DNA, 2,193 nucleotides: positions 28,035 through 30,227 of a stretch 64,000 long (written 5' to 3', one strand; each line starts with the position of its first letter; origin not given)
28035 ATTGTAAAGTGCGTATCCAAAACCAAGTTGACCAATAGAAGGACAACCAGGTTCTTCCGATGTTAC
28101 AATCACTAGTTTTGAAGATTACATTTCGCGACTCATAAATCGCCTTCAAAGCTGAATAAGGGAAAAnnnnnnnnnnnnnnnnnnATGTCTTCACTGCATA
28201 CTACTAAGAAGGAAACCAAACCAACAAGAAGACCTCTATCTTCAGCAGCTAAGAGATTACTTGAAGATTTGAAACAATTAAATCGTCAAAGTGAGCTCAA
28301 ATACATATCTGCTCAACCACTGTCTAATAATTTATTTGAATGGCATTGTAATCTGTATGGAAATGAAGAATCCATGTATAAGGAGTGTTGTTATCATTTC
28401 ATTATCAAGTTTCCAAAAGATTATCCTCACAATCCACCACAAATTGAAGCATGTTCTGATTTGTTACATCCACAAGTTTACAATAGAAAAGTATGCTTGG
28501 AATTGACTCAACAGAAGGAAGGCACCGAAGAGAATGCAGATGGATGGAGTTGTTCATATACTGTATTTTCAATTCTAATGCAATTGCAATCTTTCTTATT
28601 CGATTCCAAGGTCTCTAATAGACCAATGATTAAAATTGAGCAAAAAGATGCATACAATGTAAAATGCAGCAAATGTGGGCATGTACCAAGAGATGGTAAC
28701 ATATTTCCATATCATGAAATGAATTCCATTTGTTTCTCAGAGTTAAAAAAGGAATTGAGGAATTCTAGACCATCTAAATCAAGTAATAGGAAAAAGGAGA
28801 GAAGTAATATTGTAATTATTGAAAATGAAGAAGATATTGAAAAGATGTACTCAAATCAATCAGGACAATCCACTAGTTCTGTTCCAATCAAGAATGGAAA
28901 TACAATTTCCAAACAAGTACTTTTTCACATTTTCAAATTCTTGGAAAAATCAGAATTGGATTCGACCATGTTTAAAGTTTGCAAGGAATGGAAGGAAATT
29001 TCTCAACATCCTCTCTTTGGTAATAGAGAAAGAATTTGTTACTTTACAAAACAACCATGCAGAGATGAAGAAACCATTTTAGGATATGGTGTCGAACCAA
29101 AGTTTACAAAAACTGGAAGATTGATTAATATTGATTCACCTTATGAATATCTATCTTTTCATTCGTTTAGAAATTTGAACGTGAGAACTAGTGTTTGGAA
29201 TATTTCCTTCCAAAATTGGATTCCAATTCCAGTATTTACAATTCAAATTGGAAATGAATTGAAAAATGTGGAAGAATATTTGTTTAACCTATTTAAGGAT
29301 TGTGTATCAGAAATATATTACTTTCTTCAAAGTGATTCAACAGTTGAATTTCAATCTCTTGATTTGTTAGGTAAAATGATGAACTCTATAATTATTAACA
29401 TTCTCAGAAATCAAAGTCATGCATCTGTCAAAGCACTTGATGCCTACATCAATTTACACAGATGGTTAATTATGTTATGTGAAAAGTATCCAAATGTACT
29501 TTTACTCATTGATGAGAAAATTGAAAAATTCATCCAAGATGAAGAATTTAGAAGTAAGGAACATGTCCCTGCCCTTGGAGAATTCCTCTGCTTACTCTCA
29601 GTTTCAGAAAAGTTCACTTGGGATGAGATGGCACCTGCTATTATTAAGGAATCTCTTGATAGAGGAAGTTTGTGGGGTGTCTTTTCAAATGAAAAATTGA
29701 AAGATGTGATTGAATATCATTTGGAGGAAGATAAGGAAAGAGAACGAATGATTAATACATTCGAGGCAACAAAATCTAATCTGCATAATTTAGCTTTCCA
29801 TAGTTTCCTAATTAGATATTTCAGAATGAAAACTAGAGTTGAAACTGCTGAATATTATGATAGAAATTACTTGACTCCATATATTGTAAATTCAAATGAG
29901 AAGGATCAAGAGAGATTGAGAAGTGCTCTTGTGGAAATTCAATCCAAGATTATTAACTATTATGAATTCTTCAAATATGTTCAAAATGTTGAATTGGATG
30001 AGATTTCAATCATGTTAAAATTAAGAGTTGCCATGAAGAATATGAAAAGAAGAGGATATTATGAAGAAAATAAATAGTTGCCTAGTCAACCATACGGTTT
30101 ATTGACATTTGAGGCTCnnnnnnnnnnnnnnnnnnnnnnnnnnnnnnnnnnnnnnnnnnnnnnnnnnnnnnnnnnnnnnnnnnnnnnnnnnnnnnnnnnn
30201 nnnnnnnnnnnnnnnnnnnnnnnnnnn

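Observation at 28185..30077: Ubiquitin-conjugating E2 domain fused to an F-box-like motif in one 630-aa polypeptide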

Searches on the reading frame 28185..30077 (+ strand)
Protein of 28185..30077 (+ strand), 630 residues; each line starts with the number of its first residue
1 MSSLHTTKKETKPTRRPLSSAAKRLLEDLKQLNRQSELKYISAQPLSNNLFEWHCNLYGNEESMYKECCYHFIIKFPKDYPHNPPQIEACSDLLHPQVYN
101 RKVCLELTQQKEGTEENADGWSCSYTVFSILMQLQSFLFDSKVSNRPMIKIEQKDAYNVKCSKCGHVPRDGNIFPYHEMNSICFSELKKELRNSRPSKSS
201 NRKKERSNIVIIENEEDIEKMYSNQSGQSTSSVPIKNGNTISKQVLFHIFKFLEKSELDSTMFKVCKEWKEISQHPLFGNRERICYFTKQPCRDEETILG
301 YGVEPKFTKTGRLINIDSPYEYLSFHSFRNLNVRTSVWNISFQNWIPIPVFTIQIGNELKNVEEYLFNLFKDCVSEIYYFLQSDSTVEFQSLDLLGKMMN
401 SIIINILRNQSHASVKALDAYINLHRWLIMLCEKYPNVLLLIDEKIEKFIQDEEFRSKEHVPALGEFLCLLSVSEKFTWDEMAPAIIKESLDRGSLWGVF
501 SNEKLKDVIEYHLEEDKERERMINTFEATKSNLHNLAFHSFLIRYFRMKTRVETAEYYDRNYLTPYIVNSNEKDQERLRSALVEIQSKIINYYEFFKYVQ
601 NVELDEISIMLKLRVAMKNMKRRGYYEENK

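Call 3: search_protein_families(library=pfam, proteins=[window:28185-30077:+], max_evalue=1)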
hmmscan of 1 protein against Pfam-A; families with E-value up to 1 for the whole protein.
window:28185-30077:+ (630 aa): 6 families
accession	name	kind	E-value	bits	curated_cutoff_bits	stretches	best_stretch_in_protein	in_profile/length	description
PF00179.31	UQ_con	-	2e-22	79.7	27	1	24-147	1-116/140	Ubiquitin-conjugating enzyme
PF05773.27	RWD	-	0.00039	21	22.8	1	49-129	30-106/112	RWD domain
PF25298.1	Baculo_FP_2nd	-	0.00097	19.3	24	1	202-221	33-52/53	Baculovirus FP protein domain 2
PF12937.12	F-box-like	-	0.0044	17.2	24.3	1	245-276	8-38/47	F-box-like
PF13248.11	Zn_ribbon_3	-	0.034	14.1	27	1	159-174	3-18/26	zinc-ribbon domain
PF14353.12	CpXC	-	0.061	13.8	25.4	1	146-206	25-85/121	CpXC protein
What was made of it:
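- On UBC / E2 ubiquitin-conjugating enzymes (Pfam PF00179): 79.7 bits against a cut-off of 27, E=2e-22, residues 24-147 (call 3)
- On F-box (Pfam PF00646 / PF12937): F-box-like scores 17.2 bits against a cut-off of 24.3 (call 3).
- On UBE2O / BIRC6 E2-E3 hybrids: Pfam reports no other shared domain (call 3).
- Checked: On its own it is below Pfam's threshold (F-box-like 17.2 bits, E=0.0044, cut-off 24.3; call 3).
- Pfam UQ_con 79.7 bits (call 3).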

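Call 4: search_solved_structures(query=window:28185-30074:+, max_evalue=0.01, show_alignments=3)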
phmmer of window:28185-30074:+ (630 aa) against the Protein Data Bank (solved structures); distinct sequences matched with E-value up to 0.01: 266 (the best 60 are shown).
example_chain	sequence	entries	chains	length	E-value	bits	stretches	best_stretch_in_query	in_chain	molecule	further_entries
4jqu_A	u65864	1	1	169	5.8e-16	61.3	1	19-144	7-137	Ubiquitin-conjugating enzyme E2 7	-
2ucz_A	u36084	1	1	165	6.9e-16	61.1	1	20-144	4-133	UBIQUITIN CONJUGATING ENZYME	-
5v0r_A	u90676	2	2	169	1.4e-15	60.1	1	14-142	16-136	Ubiquitin-conjugating enzyme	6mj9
7w75_A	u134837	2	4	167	2.7e-15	59.1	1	20-142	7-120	Ubiquitin-conjugating enzyme E2 2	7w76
1jas_A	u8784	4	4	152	3.3e-15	58.8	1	20-147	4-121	UBIQUITIN-CONJUGATING ENZYME E2-17 KDA | UBIQUITIN-CONJUGATING ENZYME E2 B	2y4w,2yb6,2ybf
7uv8_A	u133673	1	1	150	3.3e-15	58.8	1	20-142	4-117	Ubiquitin-conjugating enzyme E2 2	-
7uvc_A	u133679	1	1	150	4.6e-15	58.3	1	20-142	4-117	Ubiquitin-conjugating enzyme E2 2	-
8ieg_R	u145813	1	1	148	4.6e-15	58.3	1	21-142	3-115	Ubiquitin-conjugating enzyme E2 2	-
7mex_B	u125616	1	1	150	4.8e-15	58.3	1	21-142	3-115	Ubiquitin-conjugating enzyme E2 2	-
1ayz_A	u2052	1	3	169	4.8e-15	58.3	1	20-142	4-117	UBIQUITIN-CONJUGATING ENZYME RAD6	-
7mey_B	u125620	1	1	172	5.1e-15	58.2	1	20-142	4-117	Ubiquitin-conjugating enzyme E2 2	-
2e2c_A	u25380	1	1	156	2.3e-14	56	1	16-141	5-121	UBIQUITIN CONJUGATING ENZYME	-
6cyo_A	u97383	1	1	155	4.2e-14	55.2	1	20-147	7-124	Ubiquitin-conjugating enzyme E2 A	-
8iej_R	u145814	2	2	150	4.7e-14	55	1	20-147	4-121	Ubiquitin-conjugating enzyme E2 A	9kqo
4x57_A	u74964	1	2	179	7e-14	54.4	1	10-143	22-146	Ubiquitin-conjugating enzyme E2 8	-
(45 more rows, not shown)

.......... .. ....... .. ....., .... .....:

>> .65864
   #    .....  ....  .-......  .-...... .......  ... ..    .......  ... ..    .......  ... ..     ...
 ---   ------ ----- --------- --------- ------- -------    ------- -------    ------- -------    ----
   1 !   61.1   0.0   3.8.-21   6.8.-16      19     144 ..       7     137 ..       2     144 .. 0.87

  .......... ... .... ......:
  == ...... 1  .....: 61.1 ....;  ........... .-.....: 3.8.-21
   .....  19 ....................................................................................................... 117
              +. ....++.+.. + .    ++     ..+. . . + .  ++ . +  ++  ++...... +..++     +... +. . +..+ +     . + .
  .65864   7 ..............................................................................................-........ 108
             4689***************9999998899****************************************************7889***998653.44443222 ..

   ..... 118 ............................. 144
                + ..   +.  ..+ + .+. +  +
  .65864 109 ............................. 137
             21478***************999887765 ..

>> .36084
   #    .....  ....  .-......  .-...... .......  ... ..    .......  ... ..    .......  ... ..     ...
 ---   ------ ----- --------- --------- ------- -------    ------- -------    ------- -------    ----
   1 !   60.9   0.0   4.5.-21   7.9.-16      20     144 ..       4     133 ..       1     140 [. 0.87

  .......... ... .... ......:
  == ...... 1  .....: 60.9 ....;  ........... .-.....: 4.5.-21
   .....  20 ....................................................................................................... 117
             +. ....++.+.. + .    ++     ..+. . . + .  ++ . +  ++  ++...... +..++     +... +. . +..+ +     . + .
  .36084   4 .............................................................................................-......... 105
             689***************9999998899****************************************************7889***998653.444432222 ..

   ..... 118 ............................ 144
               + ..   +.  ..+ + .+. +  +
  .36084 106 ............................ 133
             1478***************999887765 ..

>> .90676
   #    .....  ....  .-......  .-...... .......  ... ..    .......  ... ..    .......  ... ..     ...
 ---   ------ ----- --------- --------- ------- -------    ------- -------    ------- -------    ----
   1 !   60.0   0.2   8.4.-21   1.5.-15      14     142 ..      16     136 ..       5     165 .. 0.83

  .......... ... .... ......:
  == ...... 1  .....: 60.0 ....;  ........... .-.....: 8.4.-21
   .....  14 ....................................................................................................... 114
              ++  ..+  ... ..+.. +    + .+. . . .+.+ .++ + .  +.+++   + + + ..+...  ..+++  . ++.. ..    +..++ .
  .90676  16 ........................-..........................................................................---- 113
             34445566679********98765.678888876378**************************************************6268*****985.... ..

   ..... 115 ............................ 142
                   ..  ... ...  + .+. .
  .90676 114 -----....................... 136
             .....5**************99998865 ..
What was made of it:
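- On UBC / E2 ubiquitin-conjugating enzymes (Pfam PF00179): Cys104 aligns with the active-site Cys of Ubc7 and Rad6 (call 4).
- Closest known: Acidic-loop E2s. Same: There is an acidic insertion between the active-site Cys and the conserved Trp, and it aligns with the Ubc7 loop (call 4).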

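Call 5: find_homologous_proteins(query=window:28185-30074:+, max_evalue=0.001)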
Query window:28185-30074:+ (630 aa): 4 proteins with E <= 0.001 among 8000 candidates.
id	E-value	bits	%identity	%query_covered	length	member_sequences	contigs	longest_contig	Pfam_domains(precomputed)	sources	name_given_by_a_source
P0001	3.8e-62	229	29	60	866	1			PF00179.32,PF12937.13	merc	-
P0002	2.2e-31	127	36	23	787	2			PF00622.37,PF00179.32,PF12937.13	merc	-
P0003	1.0e-24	105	38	24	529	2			PF00622.37,PF00179.32,PF12937.13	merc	-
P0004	2.1e-18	84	22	42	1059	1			PF00179.32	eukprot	eukprot:g19639.t1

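Call 7: search_protein_families(library=pfam, proteins=[P0001, P0002, P0003, P0004], max_evalue=0.1)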
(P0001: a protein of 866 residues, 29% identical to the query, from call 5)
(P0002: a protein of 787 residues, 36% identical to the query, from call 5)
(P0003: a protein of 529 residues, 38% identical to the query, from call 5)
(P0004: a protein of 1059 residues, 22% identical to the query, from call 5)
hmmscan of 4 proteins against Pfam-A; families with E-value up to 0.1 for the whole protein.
P0001 (866 aa): 4 families
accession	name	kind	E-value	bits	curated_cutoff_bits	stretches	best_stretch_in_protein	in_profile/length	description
PF00179.31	UQ_con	-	9.6e-21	74.3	27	1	67-193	1-116/140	Ubiquitin-conjugating enzyme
PF12937.12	F-box-like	-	8.2e-10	38.7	24.3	1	466-505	8-47/47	F-box-like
PF00646.38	F-box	-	0.015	15.7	20.5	1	462-500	4-42/43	F-box domain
PF20053.4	WC-rich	-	0.087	13.5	24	0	814-858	20-64/106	Wolframin cysteine-rich domain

P0002 (787 aa): 4 families
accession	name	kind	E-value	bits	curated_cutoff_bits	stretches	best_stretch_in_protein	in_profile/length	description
PF00179.31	UQ_con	-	2e-20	73.3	27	1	57-173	1-113/140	Ubiquitin-conjugating enzyme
PF00622.36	SPRY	-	6.4e-06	26.7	26.3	1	267-385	4-118/121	SPRY domain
PF12937.12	F-box-like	-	1.3e-05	25.3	24.3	1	445-474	6-35/47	F-box-like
PF00646.38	F-box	-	0.00048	20.4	20.5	1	451-476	12-37/43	F-box domain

P0003 (529 aa): 4 families
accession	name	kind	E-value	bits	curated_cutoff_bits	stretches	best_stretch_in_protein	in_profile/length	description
PF00179.31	UQ_con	-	9.7e-21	74.3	27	1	57-173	1-113/140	Ubiquitin-conjugating enzyme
PF00622.36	SPRY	-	3.3e-07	30.9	26.3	1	266-385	3-118/121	SPRY domain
PF12937.12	F-box-like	-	8.1e-06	26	24.3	1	445-474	6-35/47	F-box-like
PF00646.38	F-box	-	0.00052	20.3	20.5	1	451-475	12-36/43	F-box domain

P0004 (1059 aa): 1 family
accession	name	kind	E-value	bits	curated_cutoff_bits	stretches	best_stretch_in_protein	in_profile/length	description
PF00179.31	UQ_con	-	3.5e-08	33.6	27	1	2-144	1-108/140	Ubiquitin-conjugating enzyme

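Call 8: find_encoding_contigs(protein=window:28185-30074:+, flank=5000, max_places=5)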
Protein window:28185-30074:+ (630 aa): no gene with exactly this product is on record in the collection.

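Call 33: predict_structure(alignment_id=A1)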
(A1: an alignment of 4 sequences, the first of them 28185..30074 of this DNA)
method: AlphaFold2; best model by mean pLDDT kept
length: 630 residues; sequences in the alignment: 4
mean_pLDDT: 42.1   pTM: 0.35
mean pLDDT of the five models: 42.1, 41.8, 41.1, 40.9, 40.8
residues with pLDDT >= 90: 0; 70-90: 32; 50-70: 187; < 50: 411
segments of 3 or more residues with pLDDT < 50: 1-18, 35-39, 60-68, 91-129, 134-391, 409-414, 494-515, 517-519, 524-526, 562-571, 601-630
pLDDT, mean of each block of 10 residues (from residue 1): 30 39 57 50 53 57 44 63 56 35 35 30 40 45 34 32 34 22 23 26 24 24 24 23 27 32 31 29 23 26 26 26 24 25 24 26 30 26 31 57 54 49 66 68 81 69 66 74 67 44 37 46 49 61 59 62 39 58 59 56 45 43 37
secondary structure, 60 per line:
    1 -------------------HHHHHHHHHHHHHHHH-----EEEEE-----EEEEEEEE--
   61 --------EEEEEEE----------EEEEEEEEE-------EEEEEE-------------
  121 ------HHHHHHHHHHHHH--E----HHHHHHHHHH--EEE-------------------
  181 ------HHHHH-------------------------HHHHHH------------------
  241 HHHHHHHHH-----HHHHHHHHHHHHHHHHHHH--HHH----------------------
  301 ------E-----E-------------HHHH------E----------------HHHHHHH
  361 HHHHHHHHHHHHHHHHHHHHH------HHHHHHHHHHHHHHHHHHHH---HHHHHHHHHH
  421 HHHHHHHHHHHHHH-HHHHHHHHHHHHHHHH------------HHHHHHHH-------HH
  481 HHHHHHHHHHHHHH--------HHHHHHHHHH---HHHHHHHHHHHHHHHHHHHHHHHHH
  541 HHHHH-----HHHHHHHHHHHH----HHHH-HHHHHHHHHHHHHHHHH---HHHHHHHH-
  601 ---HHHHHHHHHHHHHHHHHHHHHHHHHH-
elements in order: H20-35 E41-45 E51-58 E69-75 E86-94 E102-107 H127-139 H147-156 E159-161 H187-191 H217-222 H241-249 H255-273 H327-330 H354-381 H388-407 H411-434 H436-451 H464-471 H479-494 H503-512 H516-545 H551-562 H567-570 H572-588 H592-599 H604-629
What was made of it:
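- Tried and rejected: Using only 4 sequences gave pLDDT 42 and was unusable (call 33).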

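Call 41: search_protein_families(library=pfam, alignment_id=A4, max_evalue=0.01)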
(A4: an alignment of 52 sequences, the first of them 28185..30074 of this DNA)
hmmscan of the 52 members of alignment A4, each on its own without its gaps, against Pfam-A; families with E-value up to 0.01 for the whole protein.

A. member 1, window:28185-30074:+ (630 aa): 4 families
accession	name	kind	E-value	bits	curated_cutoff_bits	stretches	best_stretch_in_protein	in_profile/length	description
PF00179.31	UQ_con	-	2e-22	79.7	27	1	24-147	1-116/140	Ubiquitin-conjugating enzyme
PF05773.27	RWD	-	0.00039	21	22.8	1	49-129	30-106/112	RWD domain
PF25298.1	Baculo_FP_2nd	-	0.00097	19.3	24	0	202-221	33-52/53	Baculovirus FP protein domain 2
PF12937.12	F-box-like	-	0.0044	17.2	24.3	1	245-276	8-38/47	F-box-like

B. families by the number of members that match (of 52 scanned): 32 families (the first 25 are shown)
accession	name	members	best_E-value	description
PF00179.31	UQ_con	41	4.6e-24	Ubiquitin-conjugating enzyme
PF12937.12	F-box-like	22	2.8e-11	F-box-like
PF00646.38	F-box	15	3.6e-07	F-box domain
PF02342.23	TerD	5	3.8e-16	TerD domain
PF00575.29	S1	4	3.5e-17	S1 RNA binding domain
PF05773.27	RWD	4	0.00039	RWD domain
PF00622.36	SPRY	3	2.6e-16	SPRY domain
PF13516.12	LRR_6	2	3.6e-37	Leucine Rich repeat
PF00092.34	VWA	2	2.2e-15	von Willebrand factor type A domain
PF13768.12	VWA_3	2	2.5e-14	von Willebrand factor type A domain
PF13519.12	VWA_2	2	8.7e-10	von Willebrand factor type A domain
PF12799.13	LRR_4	2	1.6e-08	Leucine Rich repeats (2 copies)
PF00642.30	zf-CCCH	2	1e-06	Zinc finger C-x8-C-x5-C-x3-H type (and similar)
PF18345.7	zf_CCCH_4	2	2.4e-05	Zinc finger domain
PF13236.11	CLU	1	2.3e-58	Clustered mitochondria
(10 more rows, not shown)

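Call 49: list_cluster_members(proteins=[window:28185-30074:+, window:30118-31092:-, window:34346-35302:+, window:35675-37156:+, window:23848-25143:-, window:19503-23240:-, window:16540-17625:+, window:14782-16473:+, window:9858-11876:-, window:49220-50794:-])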
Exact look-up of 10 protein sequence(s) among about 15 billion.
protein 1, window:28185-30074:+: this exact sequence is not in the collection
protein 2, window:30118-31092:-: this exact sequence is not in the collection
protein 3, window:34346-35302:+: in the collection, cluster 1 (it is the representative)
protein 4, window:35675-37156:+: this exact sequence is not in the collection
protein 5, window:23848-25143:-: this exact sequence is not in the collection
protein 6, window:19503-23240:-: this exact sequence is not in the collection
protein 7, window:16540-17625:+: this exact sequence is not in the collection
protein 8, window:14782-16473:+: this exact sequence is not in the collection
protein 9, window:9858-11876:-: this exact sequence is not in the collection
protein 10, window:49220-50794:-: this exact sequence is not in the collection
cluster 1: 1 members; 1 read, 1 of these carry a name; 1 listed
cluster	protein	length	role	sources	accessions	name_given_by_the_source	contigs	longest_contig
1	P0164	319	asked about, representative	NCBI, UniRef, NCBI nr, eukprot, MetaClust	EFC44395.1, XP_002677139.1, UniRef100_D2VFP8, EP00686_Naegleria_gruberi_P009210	predicted protein [Naegleria gruberi] | Predicted protein n=1 Tax=Naegleria gruberi TaxID=5762 RepID=D2VFP8_NAEGR | uncharacterized protein NAEGRDRAFT_49162 [Naegleria gruberi]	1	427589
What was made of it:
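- Tried and rejected: Look-ups of this ORF found nothing (calls 8, 49). The organism was identified through a neighbouring ORF instead (call 49).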

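Call 57: predict_structure(alignment_id=A4)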
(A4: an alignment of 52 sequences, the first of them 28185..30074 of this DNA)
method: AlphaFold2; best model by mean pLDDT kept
length: 630 residues; sequences in the alignment: 52
mean_pLDDT: 81.8   pTM: 0.79
mean pLDDT of the five models: 81.8, 80.8, 80.3, 78.8, 78.3
residues with pLDDT >= 90: 311; 70-90: 181; 50-70: 76; < 50: 62
segments of 3 or more residues with pLDDT < 50: 1-8, 199-214, 221-239, 352-359, 565-570
pLDDT, mean of each block of 10 residues (from residue 1): 42 64 95 83 96 96 90 96 95 91 84 67 92 90 77 95 96 90 77 63 43 49 42 45 72 73 81 62 85 84 91 90 93 92 87 48 69 74 74 93 90 77 92 92 97 95 95 95 97 93 75 77 94 96 85 85 51 77 95 98 96 94 83
secondary structure, 60 per line:
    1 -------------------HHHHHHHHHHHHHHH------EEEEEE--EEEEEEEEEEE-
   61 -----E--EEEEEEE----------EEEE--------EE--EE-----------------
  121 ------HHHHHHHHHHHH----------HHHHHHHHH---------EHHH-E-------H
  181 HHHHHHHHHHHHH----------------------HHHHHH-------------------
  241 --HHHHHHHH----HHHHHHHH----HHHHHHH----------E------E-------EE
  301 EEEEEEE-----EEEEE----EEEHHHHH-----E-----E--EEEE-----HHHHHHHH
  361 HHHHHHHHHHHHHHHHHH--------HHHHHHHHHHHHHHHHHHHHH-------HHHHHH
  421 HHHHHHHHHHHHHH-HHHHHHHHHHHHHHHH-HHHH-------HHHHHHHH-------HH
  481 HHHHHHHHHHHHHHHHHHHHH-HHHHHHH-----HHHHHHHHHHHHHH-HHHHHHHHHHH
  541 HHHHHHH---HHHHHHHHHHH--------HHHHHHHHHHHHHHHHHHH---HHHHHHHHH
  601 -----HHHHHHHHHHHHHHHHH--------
elements in order: H20-34 E41-46 E49-59 E69-75 E86-89 H127-138 H149-157 H180-193 H216-221 H243-250 H255-262 H267-273 E299-307 E313-317 E322-324 H325-329 E344-347 H353-378 H387-407 H415-434 H436-451 H453-456 H464-471 H479-501 H503-509 H515-528 H530-547 H551-561 H570-588 H592-600 H606-622
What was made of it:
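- On F-box (Pfam PF00646 / PF12937): The model has helices at 243-250, 255-262 and 267-273 with pLDDT of about 72-81 (call 57).
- On UBR4-type hemiRING-UZI E3 module: The query is a predicted model with pLDDT 81.8 (call 57). Isolated beta-bridges at residues 167, 172, 284 and 291 hint that these are close in space (call 57).
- Checked: It is a small beta subdomain followed by helices (call 57).
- The model gives three helices (call 57). The AF2 model from 52 sequences has pLDDT 81.8 and pTM 0.79 (call 57). The model confidence is high in this region, with pLDDT mostly 85-98 (call 57).
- Tried and rejected: It was replaced by a 52-sequence run (call 57).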
